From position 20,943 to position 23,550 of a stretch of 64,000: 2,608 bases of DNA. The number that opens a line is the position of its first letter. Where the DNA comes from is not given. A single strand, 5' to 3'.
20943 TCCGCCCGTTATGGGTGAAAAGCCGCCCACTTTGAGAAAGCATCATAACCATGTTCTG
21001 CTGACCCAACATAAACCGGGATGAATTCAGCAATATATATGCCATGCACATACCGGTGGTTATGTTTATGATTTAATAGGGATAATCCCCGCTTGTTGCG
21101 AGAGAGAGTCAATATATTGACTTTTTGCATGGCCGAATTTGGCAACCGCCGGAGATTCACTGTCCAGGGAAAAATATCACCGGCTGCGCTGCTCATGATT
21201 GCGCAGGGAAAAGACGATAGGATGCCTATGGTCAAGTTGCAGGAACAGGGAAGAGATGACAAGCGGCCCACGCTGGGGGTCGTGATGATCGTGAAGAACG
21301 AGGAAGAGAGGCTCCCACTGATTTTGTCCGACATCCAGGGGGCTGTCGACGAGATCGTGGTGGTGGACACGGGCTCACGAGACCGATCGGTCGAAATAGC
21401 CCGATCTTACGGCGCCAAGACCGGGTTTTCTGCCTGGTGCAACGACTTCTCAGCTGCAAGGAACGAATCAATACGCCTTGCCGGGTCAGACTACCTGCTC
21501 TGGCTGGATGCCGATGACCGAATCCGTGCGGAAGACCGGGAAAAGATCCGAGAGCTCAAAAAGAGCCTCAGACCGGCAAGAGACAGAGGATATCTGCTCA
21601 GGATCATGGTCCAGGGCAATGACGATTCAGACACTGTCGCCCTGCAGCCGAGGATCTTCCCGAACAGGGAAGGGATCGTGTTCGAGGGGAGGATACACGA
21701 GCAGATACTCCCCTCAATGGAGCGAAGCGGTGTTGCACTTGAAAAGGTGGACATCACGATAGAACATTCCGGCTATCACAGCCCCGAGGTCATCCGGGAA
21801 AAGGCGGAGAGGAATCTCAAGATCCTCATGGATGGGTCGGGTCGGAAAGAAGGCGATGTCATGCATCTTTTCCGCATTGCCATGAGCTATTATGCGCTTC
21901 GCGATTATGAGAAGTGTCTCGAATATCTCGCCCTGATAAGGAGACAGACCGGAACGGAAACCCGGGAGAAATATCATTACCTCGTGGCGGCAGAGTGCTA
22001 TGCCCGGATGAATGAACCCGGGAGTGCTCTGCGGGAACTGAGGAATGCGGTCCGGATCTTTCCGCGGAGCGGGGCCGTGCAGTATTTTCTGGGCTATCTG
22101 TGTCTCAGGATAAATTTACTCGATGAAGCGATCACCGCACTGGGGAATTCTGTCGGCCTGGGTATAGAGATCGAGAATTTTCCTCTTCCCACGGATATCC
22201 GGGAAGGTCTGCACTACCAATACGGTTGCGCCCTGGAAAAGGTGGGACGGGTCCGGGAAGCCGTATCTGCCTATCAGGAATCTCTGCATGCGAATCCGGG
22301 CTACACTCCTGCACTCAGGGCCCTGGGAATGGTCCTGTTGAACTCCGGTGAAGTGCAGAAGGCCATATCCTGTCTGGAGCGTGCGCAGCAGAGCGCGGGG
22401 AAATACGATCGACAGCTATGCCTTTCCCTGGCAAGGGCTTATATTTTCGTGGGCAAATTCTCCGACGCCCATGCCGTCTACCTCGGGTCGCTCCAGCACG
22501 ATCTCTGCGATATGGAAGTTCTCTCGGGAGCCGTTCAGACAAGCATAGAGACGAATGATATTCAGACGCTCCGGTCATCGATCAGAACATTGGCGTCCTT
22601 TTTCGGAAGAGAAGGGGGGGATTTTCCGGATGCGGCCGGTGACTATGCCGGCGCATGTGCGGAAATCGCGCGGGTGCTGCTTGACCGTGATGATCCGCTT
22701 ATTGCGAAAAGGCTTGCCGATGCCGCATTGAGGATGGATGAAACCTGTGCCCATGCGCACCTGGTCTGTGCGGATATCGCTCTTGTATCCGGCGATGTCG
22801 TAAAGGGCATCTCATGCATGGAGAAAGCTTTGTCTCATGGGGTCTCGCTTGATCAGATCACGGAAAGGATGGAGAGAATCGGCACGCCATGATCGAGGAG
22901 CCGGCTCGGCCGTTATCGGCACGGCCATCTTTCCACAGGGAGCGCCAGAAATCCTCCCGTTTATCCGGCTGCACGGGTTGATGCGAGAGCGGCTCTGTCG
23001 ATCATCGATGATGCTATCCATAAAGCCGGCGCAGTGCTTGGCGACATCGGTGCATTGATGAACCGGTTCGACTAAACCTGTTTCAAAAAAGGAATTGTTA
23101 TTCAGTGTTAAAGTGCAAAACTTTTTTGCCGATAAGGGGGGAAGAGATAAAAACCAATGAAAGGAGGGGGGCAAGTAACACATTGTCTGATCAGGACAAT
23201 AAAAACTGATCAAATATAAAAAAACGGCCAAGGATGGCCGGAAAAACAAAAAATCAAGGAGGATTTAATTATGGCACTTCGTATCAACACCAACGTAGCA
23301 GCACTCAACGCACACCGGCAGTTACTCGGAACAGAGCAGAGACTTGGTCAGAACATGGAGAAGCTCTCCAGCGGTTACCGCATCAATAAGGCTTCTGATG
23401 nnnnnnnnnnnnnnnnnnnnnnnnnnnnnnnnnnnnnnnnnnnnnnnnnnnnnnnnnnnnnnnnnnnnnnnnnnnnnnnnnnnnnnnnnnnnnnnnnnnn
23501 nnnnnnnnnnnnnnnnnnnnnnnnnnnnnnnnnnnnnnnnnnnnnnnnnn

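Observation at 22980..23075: Relic of a second flagellin gene between the island and fliC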

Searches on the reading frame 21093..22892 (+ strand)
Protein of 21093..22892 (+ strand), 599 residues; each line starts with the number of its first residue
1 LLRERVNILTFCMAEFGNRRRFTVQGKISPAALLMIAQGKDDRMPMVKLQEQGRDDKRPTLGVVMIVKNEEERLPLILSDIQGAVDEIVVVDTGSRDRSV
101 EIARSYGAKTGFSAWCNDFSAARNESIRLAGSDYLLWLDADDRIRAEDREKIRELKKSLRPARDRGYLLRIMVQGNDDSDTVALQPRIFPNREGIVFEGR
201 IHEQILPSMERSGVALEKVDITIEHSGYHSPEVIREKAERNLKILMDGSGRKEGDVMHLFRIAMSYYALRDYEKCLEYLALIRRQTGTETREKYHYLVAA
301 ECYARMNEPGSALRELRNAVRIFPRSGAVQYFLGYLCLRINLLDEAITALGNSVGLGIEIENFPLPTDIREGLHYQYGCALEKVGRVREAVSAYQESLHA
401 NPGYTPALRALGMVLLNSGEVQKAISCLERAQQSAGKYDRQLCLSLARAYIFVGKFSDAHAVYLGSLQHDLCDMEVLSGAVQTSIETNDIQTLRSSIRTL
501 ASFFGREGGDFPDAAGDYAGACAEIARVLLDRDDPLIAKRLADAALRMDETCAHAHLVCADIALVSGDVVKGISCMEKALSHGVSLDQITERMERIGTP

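Call 8: find_related_loci(query=window:21093-22889:+, collection=genome_contigs, flank=10000)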
Query window:21093-22889:+ (599 aa) in genome_contigs; peptide patterns used: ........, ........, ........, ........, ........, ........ (x = any residue, [..] = any of these).
600 stretches matched a pattern (row limit reached: there are more); 571 encode a relative of the query (tblastn E <= 1e-3); the best 80 are kept; 80 distinct loci.
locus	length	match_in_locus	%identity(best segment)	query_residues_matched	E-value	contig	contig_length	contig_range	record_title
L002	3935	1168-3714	46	51-598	1e-166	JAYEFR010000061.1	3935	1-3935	MAG: Thermodesulfobacteriota bacterium isolate MAG267 MAG267_61, whole genome shotgun sequence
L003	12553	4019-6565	46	51-598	1e-159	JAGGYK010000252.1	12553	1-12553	MAG: Deltaproteobacteria bacterium isolate AUK176 PB_MBMC_130_c_000000000062, whole genome shotgun sequence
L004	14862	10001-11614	40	57-593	2e-121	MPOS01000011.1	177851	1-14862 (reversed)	MAG: Deltaproteobacteria bacterium Phox-21 k99_8742, whole genome shotgun sequence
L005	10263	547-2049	36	60-593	6e-95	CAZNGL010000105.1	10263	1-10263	MAG TPA_asm: uncultured Bacteriovoracaceae bacterium isolate binchicken_co43_352 genome assembly, contig: NODE_11672_len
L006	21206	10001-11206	35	57-459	4e-57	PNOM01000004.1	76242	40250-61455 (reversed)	MAG: Syntrophus sp. (in: bacteria) isolate SW.010 SW_1000160_76242, whole genome shotgun sequence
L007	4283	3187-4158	37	48-365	6e-57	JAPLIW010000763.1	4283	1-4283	MAG: Deltaproteobacteria bacterium isolate LacPavin_0920_SED5_MAG_56_12 LacPavin_0920_SED5_scaffold_1556688, whole genom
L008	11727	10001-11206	33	57-459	7e-54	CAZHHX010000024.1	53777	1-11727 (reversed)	MAG TPA_asm: uncultured Syntrophorhabdaceae bacterium isolate SRP302447_co2_801 genome assembly, contig: NODE_1767_lengt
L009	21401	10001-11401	32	36-512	1e-51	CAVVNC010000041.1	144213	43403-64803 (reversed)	MAG: uncultured delta proteobacterium isolate MFD03726.bin.2.24 genome assembly, contig: contig_71107, whole genome shot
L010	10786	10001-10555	50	58-246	2e-48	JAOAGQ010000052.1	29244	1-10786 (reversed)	MAG: Syntrophorhabdaceae bacterium isolate SKW35 k141_21070, whole genome shotgun sequence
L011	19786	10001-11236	33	24-431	3e-47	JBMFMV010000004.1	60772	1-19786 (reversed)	MAG: bacterium isolate KM4337-30 NODE_4_length_60772_cov_4.264091, whole genome shotgun sequence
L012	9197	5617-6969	29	58-500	1e-46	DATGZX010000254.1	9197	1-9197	MAG TPA_asm: Gemmataceae bacterium isolate SMAG_U10675 k141_257107, whole genome shotgun sequence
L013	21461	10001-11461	29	52-537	1e-46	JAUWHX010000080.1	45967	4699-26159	MAG: bacterium isolate CSMAG_2279 CSMAG_2279_k141_469945_length_45967_cov_18.7692, whole genome shotgun sequence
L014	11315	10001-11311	41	31-479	5e-100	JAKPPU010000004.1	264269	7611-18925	MAG: Deltaproteobacteria bacterium isolate JPNA_maxbin.145 k141_456, whole genome shotgun sequence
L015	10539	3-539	48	65-245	4e-44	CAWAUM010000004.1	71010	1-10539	MAG: uncultured delta proteobacterium isolate MFD03899.bin.1.184 genome assembly, contig: contig_14966, whole genome sho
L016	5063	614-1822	30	40-431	2e-42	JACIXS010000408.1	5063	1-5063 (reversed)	MAG: bacterium isolate MAG-58 Unclassified_M_bin7_Scaffold_411, whole genome shotgun sequence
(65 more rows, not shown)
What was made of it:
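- On Tandem flagellin locus (flaA-flaB type): The genome-collection scan was already spent (call 8).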

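Call 18: search_protein_families(library=pfam, proteins=[window:21093-22892:+], max_evalue=0.00001)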
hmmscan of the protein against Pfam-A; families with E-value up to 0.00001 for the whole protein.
window:21093-22892:+ (599 aa): 10 families
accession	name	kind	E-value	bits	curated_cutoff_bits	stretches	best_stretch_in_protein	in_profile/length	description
PF07719.23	TPR_2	-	8.6e-18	63.4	27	0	373-403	3-33/34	Tetratricopeptide repeat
PF13432.12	TPR_16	-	1e-17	64.6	32.7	0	378-435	4-61/65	Tetratricopeptide repeat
PF14559.12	TPR_19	-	2.8e-15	56.8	25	0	385-436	5-56/68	Tetratricopeptide repeat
PF00535.33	Glycos_transf_2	-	8.8e-15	55.5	23.3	1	63-152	2-99/168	Glycosyl transferase family 2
PF13428.12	TPR_14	-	1e-14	54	23.5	0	296-335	4-43/44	Tetratricopeptide repeat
PF00515.34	TPR_1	-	3.2e-09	36.6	27.8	0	407-432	3-28/34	Tetratricopeptide repeat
PF13181.12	TPR_8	-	1.5e-08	34.6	25.7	0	374-402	4-32/34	Tetratricopeptide repeat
PF13429.12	TPR_15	-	3.2e-08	33.8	26.2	0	251-330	105-183/280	Tetratricopeptide repeat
PF12895.13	ANAPC3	-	5.5e-08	33.4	27.2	0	288-352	20-81/82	Anaphase-promoting complex, cyclosome, subunit 3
PF13424.12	TPR_12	-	3.7e-06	27.5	30.1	0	407-464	5-69/77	Tetratricopeptide repeat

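Call 30: find_homologous_proteins(query=window:21093-22889:+, max_evalue=1e-40)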
Query window:21093-22889:+ (599 aa): 819 proteins with E <= 1e-40 among 8000 candidates; the best 120 are listed.
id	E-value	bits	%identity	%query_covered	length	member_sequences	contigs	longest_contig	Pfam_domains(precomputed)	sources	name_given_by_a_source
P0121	0.0e+0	1215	98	92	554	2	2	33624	PF14559.13,PF13431.13,PF00515.35,PF12895.14,PF13176.13,PF13432.13,PF13428.13,PF13429.13,PF13181.13,PF00535.33,PF07719.24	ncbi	ncbi:MAG: tetratricopeptide repeat protein [Desulfomonilia bacterium]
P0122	1.8e-189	649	55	91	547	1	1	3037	PF13431.13,PF23914.2,PF23300.4,PF13428.13,PF00535.33,PF14559.13,PF00515.35,PF12895.14,PF13424.13,PF21033.5,PF13432.13,PF13429.13,PF13181.13,PF07719.24,PF13174.13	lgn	-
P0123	1.1e-186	640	55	91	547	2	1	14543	PF23914.2,PF13414.13,PF23300.4,PF13428.13,PF00535.33,PF13374.13,PF14559.13,PF00515.35,PF12895.14,PF13424.13,PF21033.5,PF13432.13,PF13429.13,PF13181.13,PF07719.24,PF13174.13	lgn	-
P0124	1.2e-184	633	57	91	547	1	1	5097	PF14559.13,PF00515.35,PF12895.14,PF13424.13,PF13432.13,PF13428.13,PF13181.13,PF00535.33,PF07719.24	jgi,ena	-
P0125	4.6e-183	628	53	91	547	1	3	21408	PF23914.2,PF13414.13,PF23300.4,PF13176.13,PF13428.13,PF00535.33,PF13374.13,PF07721.21,PF14559.13,PF00515.35,PF12895.14,PF13424.13,PF21033.5,PF13432.13,PF13429.13,PF13181.13,PF07719.24,PF13174.13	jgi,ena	jgi:tetratricopeptide (TPR) repeat protein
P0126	7.4e-178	611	48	90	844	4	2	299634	PF25063.1,PF13431.13,PF23914.2,PF25062.2,PF10111.15,PF13414.13,PF13176.13,PF13428.13,PF00535.33,PF13374.13,PF14559.13,PF00515.35,PF12895.14,PF13424.13,PF21033.5,PF13432.13,PF13429.13,PF13181.13,PF07719.24,PF13174.13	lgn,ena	-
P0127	1.7e-169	583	47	90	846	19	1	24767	PF13431.13,PF23914.2,PF10111.15,PF13414.13,PF13176.13,PF13428.13,PF00535.33,PF13374.13,PF14559.13,PF00515.35,PF12895.14,PF13424.13,PF13432.13,PF13429.13,PF13181.13,PF07719.24,PF13174.13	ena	-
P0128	6.5e-169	581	54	91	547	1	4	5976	PF14559.13,PF13431.13,PF00515.35,PF13432.13,PF13428.13,PF13429.13,PF00535.33,PF07719.24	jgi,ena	-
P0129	5.0e-161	555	58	73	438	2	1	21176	PF23300.4,PF13176.13,PF13428.13,PF00535.33,PF07721.21,PF14559.13,PF00515.35,PF12895.14,PF13424.13,PF21033.5,PF13432.13,PF13429.13,PF13181.13,PF07719.24,PF13174.13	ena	-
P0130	1.2e-156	541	43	90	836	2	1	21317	PF13431.13,PF23914.2,PF10111.15,PF13414.13,PF13176.13,PF13428.13,PF00535.33,PF14559.13,PF00515.35,PF12895.14,PF13424.13,PF21033.5,PF13432.13,PF13429.13,PF13181.13,PF07719.24,PF13174.13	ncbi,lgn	-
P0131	2.2e-156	540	44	90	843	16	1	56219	PF13431.13,PF23914.2,PF25060.1,PF10111.15,PF13414.13,PF13176.13,PF13428.13,PF00535.33,PF13374.13,PF14559.13,PF17874.8,PF00515.35,PF12895.14,PF13424.13,PF21033.5,PF13432.13,PF13429.13,PF13181.13,PF07719.24,PF13174.13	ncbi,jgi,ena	-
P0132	5.8e-138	479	44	91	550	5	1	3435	PF13414.13,PF13176.13,PF13428.13,PF00535.33,PF13374.13,PF07721.21,PF14559.13,PF00515.35,PF12895.14,PF13424.13,PF13432.13,PF13429.13,PF13181.13,PF07719.24,PF20308.5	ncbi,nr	ncbi:MAG: tetratricopeptide repeat protein [Deltaproteobacteria bacterium]|nr:tetratricopeptide repe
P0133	3.5e-134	467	38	98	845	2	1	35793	PF13431.13,PF23914.2,PF10111.15,PF13428.13,PF00535.33,PF14559.13,PF24575.2,PF00515.35,PF12895.14,PF13424.13,PF13432.13,PF13181.13,PF14561.13,PF07719.24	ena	-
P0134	3.5e-134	467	43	92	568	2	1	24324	PF14559.13,PF13414.13,PF00515.35,PF12895.14,PF13424.13,PF13176.13,PF13432.13,PF13428.13,PF13181.13,PF00535.33,PF07719.24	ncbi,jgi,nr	ncbi:MAG TPA: tetratricopeptide repeat protein [Deltaproteobacteria bacterium]|nr:tetratricopeptide 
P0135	2.8e-130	454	43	90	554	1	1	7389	PF14559.13,PF13414.13,PF00515.35,PF13424.13,PF13176.13,PF13432.13,PF13428.13,PF13181.13,PF00535.33,PF07719.24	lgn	-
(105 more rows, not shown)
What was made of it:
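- Tried and rejected: GT2-TPR orthologues jump from 98% to 58% identity or less (call 30).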

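Call 31: find_related_loci(query=window:21093-22889:+, collection=metagenome_contigs, flank=6000)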
Query window:21093-22889:+ (599 aa) in metagenome_contigs; peptide patterns used: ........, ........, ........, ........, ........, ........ (x = any residue, [..] = any of these).
600 stretches matched a pattern (row limit reached: there are more); 566 encode a relative of the query (tblastn E <= 1e-3); the best 80 are kept; 80 distinct loci.
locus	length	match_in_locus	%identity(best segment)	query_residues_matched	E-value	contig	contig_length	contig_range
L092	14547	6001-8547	47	51-598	1e-164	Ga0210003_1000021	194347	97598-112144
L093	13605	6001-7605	40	61-594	3e-122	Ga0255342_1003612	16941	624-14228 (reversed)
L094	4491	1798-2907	34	57-424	2e-61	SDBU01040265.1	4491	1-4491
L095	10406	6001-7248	34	45-459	9e-60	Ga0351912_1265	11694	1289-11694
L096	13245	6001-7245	33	44-459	2e-55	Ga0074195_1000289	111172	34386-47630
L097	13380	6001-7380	31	56-513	4e-60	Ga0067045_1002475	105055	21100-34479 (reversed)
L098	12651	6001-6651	46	59-279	4e-54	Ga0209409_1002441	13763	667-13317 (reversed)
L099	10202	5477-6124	45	59-278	1e-53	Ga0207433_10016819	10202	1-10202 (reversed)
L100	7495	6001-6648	45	59-278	1e-53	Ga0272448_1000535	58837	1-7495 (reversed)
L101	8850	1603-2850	34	45-459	9e-60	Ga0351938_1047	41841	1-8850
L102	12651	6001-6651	46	59-279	4e-53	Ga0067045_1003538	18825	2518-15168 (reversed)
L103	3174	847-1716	37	36-334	6e-52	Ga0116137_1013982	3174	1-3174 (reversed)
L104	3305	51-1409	32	57-512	1e-51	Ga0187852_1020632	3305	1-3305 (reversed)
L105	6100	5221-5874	45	48-269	3e-50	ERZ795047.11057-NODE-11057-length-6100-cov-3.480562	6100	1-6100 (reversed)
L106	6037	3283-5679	33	34-470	8e-50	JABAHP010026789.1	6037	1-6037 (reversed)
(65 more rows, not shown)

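Call 32: find_encoding_contigs(protein=P0123, flank=10000, max_places=2)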
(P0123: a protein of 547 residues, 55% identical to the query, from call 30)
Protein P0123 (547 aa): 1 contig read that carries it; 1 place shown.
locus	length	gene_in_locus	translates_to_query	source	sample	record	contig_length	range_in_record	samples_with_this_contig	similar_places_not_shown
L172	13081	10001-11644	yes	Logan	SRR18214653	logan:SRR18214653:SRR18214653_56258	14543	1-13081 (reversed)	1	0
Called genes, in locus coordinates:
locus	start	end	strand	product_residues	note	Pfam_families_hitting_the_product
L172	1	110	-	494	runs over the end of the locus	PF13598:DUF4139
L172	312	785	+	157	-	PF08238:Sel1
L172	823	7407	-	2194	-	PF14559:TPR_19, PF00515:TPR_1, PF13414:TPR_11, PF13424:TPR_12, PF00515:TPR_1, PF13414:TPR_11, PF13424:TPR_12, PF13432:TPR_16, +55 more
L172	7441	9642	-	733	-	PF00515:TPR_1, PF13414:TPR_11, PF00515:TPR_1 (weak), PF13414:TPR_11 (weak), PF14559:TPR_19 (weak), PF00515:TPR_1, PF13844:Glyco_transf_41, PF13432:TPR_16, +27 more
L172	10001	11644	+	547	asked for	PF00535:Glycos_transf_2, PF13428:TPR_14 (faint), PF23914:TPR_CcmH_CycH (faint), PF12895:ANAPC3 (faint), PF13429:TPR_15 (faint), PF13432:TPR_16 (faint), PF14559:TPR_19 (faint), PF21033:RMD1-3 (faint), +8 more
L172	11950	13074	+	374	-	PF00669:Flagellin_N, PF00700:Flagellin_C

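Call 33: find_encoding_contigs(protein=P0125, flank=10000, max_places=3)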
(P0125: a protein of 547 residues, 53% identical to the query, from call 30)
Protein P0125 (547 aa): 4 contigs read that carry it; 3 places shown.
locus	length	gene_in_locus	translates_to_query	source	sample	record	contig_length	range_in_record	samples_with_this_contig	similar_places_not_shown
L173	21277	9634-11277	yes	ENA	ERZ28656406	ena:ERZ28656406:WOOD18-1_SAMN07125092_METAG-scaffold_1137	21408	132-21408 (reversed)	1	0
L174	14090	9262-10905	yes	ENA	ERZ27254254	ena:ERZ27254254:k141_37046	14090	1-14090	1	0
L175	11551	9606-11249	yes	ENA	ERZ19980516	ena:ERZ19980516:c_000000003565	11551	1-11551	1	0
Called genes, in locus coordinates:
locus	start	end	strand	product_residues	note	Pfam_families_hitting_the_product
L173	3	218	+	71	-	?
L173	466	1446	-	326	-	PF13598:DUF4139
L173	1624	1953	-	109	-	-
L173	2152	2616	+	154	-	PF08238:Sel1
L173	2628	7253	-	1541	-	PF00515:TPR_1, PF13424:TPR_12, PF13432:TPR_16, PF00515:TPR_1, PF13414:TPR_11, PF13424:TPR_12, PF13414:TPR_11, PF13424:TPR_12, +44 more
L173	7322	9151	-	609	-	PF00515:TPR_1, PF13414:TPR_11, PF00515:TPR_1 (weak), PF13414:TPR_11 (weak), PF14559:TPR_19 (weak), PF13424:TPR_12, PF00515:TPR_1, PF13844:Glyco_transf_41, +17 more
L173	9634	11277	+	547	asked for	PF00535:Glycos_transf_2, PF12895:ANAPC3 (faint), PF13429:TPR_15 (faint), PF13432:TPR_16 (faint), PF21033:RMD1-3 (faint), PF07721:TPR_4 (faint), PF13424:TPR_12 (faint), PF14559:TPR_19 (weak), +10 more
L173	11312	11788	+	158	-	-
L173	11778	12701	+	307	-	PF27117:FliB_C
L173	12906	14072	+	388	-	PF00669:Flagellin_N, PF00700:Flagellin_C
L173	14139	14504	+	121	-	PF03646:FlaG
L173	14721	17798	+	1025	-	PF02465:FliD_N, PF07196:Flagellin_IN (faint), PF07195:FliD_C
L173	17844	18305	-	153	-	PF06938:DUF1285_N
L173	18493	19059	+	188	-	PF00440:TetR_N, PF16295:TetR_C_10 (weak), PF08359:TetR_C_4 (weak)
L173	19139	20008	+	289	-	PF05853:BKACE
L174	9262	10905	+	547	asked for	PF00535:Glycos_transf_2, PF12895:ANAPC3 (faint), PF13429:TPR_15 (faint), PF13432:TPR_16 (faint), PF21033:RMD1-3 (faint), PF07721:TPR_4 (faint), PF13424:TPR_12 (faint), PF14559:TPR_19 (weak), +10 more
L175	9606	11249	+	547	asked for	PF00535:Glycos_transf_2, PF12895:ANAPC3 (faint), PF13429:TPR_15 (faint), PF13432:TPR_16 (faint), PF21033:RMD1-3 (faint), PF07721:TPR_4 (faint), PF13424:TPR_12 (faint), PF14559:TPR_19 (weak), +10 more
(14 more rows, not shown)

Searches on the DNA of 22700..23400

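Call 40: search_rna_families(source=window, start=22700, end=23400, threshold=evalue, max_evalue=1)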
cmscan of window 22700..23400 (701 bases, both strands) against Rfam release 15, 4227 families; matches with E-value up to 1: 0.
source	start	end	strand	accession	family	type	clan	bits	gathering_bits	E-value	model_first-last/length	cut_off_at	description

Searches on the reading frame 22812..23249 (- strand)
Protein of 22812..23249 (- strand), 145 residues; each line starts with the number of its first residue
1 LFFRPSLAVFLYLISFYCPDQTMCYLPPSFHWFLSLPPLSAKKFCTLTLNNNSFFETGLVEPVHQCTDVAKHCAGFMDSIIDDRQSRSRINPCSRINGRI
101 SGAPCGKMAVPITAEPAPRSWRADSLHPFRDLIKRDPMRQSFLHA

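Call 57: search_protein_families(library=pfam, proteins=[window:22812-23249:-], max_evalue=1)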
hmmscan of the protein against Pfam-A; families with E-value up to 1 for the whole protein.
window:22812-23249:- (145 aa): 0 families

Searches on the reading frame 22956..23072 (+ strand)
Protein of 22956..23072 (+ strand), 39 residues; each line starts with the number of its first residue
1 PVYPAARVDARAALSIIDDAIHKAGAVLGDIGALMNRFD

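Call 51: search_protein_representatives(protein=window:22956-23072:+)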
Query: 39 residues. Proteins with E-value up to 0.001 (for the whole library): 0; up to 1e-10: 0; up to 1e-30: 0. The best 0 are listed.
